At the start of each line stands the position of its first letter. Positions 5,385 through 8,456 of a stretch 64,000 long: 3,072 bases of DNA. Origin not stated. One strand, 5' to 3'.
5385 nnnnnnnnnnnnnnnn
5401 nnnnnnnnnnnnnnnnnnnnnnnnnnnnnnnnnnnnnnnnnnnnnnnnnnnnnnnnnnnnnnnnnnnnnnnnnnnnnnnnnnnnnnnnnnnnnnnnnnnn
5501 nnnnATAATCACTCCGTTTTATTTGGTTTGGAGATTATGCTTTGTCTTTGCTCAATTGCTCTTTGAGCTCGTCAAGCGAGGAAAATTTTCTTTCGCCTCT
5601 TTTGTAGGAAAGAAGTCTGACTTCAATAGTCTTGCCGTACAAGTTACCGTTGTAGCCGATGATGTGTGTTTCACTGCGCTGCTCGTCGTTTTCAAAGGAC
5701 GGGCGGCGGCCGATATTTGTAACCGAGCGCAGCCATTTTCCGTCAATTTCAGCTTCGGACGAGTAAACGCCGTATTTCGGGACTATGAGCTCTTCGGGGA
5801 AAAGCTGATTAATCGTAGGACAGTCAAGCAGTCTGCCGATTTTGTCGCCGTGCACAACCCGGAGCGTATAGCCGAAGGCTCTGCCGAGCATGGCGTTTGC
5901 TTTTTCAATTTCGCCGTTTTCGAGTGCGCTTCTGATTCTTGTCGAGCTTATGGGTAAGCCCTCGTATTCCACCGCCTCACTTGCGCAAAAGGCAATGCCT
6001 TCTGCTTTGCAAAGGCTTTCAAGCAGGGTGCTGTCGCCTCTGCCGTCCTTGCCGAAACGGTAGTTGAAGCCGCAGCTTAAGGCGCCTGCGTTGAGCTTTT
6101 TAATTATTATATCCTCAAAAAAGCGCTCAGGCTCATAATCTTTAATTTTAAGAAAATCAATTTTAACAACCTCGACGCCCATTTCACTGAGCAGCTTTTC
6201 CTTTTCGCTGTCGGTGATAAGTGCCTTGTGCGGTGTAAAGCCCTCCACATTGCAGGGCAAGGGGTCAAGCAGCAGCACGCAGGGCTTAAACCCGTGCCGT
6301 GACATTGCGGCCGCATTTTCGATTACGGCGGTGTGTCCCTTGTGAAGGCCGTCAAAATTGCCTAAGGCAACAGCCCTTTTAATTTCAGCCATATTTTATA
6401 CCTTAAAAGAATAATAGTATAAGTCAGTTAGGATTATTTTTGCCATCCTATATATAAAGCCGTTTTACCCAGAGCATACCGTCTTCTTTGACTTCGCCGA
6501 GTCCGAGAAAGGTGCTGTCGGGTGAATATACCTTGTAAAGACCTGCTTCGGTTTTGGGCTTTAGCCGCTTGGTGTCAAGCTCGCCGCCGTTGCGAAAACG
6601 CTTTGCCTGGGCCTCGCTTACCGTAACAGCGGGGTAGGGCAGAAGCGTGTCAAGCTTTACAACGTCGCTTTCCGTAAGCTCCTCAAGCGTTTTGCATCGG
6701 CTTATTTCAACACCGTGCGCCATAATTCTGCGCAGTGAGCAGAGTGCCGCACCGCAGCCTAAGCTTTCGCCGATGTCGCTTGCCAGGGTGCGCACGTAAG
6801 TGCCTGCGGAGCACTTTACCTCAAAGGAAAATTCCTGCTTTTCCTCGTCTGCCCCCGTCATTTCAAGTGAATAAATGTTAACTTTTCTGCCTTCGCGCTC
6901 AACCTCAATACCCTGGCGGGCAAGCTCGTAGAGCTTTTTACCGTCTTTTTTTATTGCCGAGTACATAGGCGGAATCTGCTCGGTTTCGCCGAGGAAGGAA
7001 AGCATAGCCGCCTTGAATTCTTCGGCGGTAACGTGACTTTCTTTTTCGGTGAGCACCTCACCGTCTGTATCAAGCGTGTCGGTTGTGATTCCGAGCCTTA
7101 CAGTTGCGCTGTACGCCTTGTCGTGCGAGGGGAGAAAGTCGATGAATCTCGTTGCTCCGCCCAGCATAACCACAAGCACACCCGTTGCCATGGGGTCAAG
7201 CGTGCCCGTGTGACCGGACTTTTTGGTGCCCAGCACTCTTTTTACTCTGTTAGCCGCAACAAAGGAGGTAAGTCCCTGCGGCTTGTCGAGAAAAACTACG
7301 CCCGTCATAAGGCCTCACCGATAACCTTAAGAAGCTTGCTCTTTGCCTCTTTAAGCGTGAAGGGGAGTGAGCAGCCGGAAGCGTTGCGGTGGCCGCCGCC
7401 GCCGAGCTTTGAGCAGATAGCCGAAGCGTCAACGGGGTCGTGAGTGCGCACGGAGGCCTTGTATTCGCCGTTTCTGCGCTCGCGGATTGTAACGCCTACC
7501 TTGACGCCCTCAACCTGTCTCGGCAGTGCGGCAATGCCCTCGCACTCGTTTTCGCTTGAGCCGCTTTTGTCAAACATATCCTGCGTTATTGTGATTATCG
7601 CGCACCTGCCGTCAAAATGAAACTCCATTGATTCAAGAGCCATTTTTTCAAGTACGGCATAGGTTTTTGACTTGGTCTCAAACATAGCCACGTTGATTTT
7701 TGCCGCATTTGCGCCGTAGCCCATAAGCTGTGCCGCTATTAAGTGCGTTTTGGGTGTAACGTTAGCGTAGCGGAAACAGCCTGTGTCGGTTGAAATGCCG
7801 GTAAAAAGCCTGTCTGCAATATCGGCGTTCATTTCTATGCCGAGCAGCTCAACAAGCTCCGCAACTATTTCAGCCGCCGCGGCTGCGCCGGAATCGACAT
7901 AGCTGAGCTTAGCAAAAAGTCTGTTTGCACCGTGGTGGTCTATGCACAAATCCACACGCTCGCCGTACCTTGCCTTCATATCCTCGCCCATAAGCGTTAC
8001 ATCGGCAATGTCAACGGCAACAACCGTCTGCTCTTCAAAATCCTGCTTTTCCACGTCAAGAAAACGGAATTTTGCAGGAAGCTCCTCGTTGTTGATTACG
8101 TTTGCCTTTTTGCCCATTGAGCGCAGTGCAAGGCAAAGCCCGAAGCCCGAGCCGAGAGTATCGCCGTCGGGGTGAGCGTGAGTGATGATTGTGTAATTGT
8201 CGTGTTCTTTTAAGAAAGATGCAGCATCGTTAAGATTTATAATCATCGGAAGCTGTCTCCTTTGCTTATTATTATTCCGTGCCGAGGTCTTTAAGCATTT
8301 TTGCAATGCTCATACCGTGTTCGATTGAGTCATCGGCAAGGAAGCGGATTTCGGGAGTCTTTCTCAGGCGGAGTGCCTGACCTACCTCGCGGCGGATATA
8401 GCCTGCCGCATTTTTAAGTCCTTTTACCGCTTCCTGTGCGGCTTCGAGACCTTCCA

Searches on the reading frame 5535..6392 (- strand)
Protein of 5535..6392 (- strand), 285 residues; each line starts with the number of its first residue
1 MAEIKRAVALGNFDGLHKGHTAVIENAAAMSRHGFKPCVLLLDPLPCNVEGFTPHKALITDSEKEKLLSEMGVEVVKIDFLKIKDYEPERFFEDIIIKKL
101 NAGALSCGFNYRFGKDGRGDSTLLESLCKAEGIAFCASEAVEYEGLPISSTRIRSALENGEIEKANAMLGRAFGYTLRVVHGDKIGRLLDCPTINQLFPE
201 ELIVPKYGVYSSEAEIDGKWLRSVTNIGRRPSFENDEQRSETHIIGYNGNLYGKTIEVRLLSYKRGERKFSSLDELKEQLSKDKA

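Call 34: search_protein_families(library=pfam, proteins=[window:5535-6392:-], max_evalue=0.0001)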
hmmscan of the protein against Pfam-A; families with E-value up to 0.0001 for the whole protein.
window:5535-6392:- (285 aa): 2 families
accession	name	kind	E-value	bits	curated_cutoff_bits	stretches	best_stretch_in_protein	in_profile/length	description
PF01687.23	Flavokinase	-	1.2e-35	122.9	19.6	1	169-284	1-117/124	Riboflavin kinase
PF06574.18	FAD_syn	-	3.6e-30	105.3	27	1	5-152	7-158/158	FAD synthetase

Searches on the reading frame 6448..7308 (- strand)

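Call 34: search_protein_families(library=pfam, proteins=[window:6448-7308:-], max_evalue=0.0001)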
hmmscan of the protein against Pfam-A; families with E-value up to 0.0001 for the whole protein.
window:6448-7308:- (286 aa): 3 families
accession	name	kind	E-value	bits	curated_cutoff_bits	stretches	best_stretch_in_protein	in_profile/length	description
PF01509.24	TruB_N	-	3.5e-57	193.4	27.3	1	23-172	1-149/149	TruB family pseudouridylate synthase (N terminal domain)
PF09157.17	TruB-C_2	-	2.9e-11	43.6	21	1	226-284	1-56/57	Pseudouridine synthase II TruB, C-terminal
PF16198.10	TruB_C_2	-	1.4e-09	38.4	29.3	1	173-213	1-41/66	tRNA pseudouridylate synthase B C-terminal domain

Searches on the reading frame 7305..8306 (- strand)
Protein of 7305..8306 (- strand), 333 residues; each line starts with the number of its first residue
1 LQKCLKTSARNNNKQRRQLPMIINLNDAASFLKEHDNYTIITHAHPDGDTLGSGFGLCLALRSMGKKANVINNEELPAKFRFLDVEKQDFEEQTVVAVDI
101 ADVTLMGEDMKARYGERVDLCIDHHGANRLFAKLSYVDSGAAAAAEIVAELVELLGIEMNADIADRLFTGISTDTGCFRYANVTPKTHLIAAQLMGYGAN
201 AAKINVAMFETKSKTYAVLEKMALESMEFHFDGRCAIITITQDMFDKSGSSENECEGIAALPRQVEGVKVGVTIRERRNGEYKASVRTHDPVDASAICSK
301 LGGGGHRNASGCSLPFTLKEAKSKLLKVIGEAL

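Call 34: search_protein_families(library=pfam, proteins=[window:7305-8306:-], max_evalue=0.0001)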
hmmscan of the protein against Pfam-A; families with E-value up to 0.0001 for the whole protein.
window:7305-8306:- (333 aa): 2 families
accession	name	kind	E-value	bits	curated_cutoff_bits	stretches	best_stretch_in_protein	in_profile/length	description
PF01368.27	DHH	-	7.8e-14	52.5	28.1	1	39-171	3-125/125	DHH family, N-terminal domain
PF02272.25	DHHA1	-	1.4e-09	38.8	25.9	1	247-331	10-98/102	DHHA1 domain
